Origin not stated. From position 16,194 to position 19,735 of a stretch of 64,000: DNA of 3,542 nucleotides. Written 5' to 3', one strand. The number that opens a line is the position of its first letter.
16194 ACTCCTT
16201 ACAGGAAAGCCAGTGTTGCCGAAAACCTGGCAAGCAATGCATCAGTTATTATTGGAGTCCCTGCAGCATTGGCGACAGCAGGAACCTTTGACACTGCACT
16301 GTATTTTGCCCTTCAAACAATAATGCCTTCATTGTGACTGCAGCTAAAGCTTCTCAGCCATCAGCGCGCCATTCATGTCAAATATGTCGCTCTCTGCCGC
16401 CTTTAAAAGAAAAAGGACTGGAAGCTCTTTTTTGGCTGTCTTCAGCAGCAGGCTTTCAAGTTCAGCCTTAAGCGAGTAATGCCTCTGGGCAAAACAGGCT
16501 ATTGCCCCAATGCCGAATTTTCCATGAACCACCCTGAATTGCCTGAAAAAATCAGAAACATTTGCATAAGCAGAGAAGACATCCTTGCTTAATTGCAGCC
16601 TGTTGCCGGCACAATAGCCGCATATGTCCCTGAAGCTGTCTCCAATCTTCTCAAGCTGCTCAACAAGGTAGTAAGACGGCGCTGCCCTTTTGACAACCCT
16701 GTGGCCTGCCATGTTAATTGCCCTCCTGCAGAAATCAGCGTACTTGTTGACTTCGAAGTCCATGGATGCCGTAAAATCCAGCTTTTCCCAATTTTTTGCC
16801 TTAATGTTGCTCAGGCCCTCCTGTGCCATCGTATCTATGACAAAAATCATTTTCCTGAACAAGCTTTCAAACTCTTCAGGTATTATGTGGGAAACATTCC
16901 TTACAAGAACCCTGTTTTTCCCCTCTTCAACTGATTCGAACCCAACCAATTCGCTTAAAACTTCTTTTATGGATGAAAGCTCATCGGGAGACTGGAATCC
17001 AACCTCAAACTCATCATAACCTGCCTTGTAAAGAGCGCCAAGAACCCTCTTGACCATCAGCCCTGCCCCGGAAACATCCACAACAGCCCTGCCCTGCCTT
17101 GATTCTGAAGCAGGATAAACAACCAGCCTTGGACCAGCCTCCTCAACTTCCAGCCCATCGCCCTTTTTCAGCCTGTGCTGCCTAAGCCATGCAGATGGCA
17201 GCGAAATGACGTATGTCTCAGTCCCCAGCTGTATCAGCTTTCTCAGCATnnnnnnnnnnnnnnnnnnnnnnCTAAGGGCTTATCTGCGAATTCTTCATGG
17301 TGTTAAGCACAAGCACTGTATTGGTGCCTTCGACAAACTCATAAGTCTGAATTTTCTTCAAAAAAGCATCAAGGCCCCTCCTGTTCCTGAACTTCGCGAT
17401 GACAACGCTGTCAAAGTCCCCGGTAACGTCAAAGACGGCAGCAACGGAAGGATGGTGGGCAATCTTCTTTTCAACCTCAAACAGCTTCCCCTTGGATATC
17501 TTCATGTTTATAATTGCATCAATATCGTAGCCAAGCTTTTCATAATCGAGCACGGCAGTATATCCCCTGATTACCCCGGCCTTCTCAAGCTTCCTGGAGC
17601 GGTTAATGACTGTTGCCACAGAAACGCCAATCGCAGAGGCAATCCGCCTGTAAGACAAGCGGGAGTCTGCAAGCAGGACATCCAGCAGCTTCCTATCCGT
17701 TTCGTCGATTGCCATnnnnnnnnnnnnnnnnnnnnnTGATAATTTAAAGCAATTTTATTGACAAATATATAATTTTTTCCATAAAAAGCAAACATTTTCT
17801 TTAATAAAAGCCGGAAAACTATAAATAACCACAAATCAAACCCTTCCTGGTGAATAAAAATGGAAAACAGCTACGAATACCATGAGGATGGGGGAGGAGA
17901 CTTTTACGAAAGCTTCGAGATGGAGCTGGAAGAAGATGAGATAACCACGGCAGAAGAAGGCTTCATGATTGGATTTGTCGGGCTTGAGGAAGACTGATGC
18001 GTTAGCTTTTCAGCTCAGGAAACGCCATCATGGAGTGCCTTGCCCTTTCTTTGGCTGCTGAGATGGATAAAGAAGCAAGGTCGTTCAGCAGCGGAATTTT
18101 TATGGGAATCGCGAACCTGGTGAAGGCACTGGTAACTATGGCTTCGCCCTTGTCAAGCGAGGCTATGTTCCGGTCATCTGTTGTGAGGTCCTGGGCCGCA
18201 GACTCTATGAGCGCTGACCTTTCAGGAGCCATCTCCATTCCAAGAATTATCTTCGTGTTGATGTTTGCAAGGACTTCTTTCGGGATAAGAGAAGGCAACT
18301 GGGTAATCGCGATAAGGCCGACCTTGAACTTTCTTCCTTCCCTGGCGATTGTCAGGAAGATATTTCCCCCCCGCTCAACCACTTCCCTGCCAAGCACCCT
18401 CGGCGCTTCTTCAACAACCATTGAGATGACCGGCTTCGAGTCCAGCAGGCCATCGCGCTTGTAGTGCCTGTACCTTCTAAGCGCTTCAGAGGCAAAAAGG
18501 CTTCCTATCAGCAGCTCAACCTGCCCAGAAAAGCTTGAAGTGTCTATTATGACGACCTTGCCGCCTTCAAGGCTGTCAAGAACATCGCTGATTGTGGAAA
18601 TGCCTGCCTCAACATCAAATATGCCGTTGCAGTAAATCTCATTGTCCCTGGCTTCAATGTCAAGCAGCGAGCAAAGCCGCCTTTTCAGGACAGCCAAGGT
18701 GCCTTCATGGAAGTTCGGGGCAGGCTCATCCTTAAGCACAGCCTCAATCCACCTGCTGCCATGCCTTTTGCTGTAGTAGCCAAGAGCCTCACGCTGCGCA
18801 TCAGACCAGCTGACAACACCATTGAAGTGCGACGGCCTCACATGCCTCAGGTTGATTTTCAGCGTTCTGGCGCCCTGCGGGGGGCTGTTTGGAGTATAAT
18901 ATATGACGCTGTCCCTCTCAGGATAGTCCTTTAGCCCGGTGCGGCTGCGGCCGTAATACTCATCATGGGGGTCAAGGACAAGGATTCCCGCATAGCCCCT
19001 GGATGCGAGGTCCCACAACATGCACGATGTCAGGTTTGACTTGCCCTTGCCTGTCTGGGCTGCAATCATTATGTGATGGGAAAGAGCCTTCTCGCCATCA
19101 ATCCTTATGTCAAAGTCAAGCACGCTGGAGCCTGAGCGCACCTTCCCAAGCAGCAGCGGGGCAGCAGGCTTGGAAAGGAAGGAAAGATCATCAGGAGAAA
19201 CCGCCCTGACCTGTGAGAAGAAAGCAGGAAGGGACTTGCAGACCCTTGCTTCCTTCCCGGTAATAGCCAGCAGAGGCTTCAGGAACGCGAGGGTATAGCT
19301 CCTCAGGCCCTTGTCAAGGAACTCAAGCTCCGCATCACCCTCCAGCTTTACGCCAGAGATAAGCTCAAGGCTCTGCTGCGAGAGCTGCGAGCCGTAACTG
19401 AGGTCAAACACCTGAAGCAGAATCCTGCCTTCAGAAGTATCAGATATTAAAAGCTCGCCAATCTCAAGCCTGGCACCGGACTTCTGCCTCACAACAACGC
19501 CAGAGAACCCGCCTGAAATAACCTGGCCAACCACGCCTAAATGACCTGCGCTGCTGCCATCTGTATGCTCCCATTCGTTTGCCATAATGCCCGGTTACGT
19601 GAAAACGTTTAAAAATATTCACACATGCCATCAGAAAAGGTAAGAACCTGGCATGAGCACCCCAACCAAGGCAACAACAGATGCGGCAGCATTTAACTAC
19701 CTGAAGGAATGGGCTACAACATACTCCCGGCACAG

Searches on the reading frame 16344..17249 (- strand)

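Call 8: search_protein_families(library=pfam, max_evalue=0.001, proteins=[window:16344-17249:-])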
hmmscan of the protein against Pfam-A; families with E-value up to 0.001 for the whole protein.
window:16344-17249:- (301 aa): 1 family
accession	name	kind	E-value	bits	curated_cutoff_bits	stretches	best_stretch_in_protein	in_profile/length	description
PF04014.23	MazE_antitoxin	-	2.4e-07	31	24.7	1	7-50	2-46/48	Antidote-toxin recognition MazE, bacterial antitoxin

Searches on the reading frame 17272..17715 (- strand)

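Call 23: search_protein_families(library=pfam, max_evalue=0.001, proteins=[window:17272-17715:-])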
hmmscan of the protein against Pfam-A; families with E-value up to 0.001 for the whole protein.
window:17272-17715:- (147 aa): 8 families
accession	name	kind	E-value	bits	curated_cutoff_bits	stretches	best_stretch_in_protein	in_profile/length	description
PF13412.12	HTH_24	-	6.8e-14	51.6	21.9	1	3-50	1-48/48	Winged helix-turn-helix DNA-binding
PF01037.27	AsnC_trans_reg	-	2.2e-13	50.3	25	1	70-139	2-73/73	Lrp/AsnC ligand binding domain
PF13404.12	HTH_AsnC-type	-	8.4e-13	48.3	27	1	3-44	1-42/42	AsnC-type helix-turn-helix domain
PF18024.7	HTH_50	-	6.2e-05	23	27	1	3-42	8-46/50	Helix-turn-helix domain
PF13545.12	HTH_Crp_2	-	6.7e-05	23.2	27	1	18-61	21-67/70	Crp-like helix-turn-helix domain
PF22451.2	NirdL-like_HTH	-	0.00027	20.9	27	1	22-50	19-47/47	Siroheme decarboxylase NirDL-like HTH domain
PF08222.17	HTH_CodY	-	0.00081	19.4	27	0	18-50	3-35/61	CodY helix-turn-helix domain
PF13730.12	HTH_36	-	0.00084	19.5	25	0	21-47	27-53/55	Helix-turn-helix domain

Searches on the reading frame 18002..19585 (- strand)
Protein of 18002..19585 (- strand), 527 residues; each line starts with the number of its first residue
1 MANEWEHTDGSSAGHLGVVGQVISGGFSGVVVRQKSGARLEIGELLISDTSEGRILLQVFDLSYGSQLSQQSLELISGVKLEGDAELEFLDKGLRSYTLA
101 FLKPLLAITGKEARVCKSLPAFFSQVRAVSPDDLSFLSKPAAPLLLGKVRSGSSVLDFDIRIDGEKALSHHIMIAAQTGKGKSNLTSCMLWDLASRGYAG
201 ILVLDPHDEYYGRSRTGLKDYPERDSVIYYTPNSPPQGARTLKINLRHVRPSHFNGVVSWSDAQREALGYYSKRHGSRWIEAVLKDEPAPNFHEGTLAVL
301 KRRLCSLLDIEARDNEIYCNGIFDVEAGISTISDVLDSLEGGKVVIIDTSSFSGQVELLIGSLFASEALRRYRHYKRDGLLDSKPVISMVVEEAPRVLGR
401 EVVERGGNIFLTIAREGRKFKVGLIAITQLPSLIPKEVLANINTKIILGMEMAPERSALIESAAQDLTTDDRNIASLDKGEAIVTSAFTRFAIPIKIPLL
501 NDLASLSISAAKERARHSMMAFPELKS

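Call 8: search_protein_families(library=pfam, max_evalue=0.001, proteins=[window:18002-19585:-])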
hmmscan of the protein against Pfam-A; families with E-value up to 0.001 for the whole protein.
window:18002-19585:- (527 aa): 1 family
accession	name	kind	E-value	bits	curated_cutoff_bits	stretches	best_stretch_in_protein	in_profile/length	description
PF01935.23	DUF87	-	3.1e-23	83.5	23.2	1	147-364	4-216/220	Helicase HerA, central domain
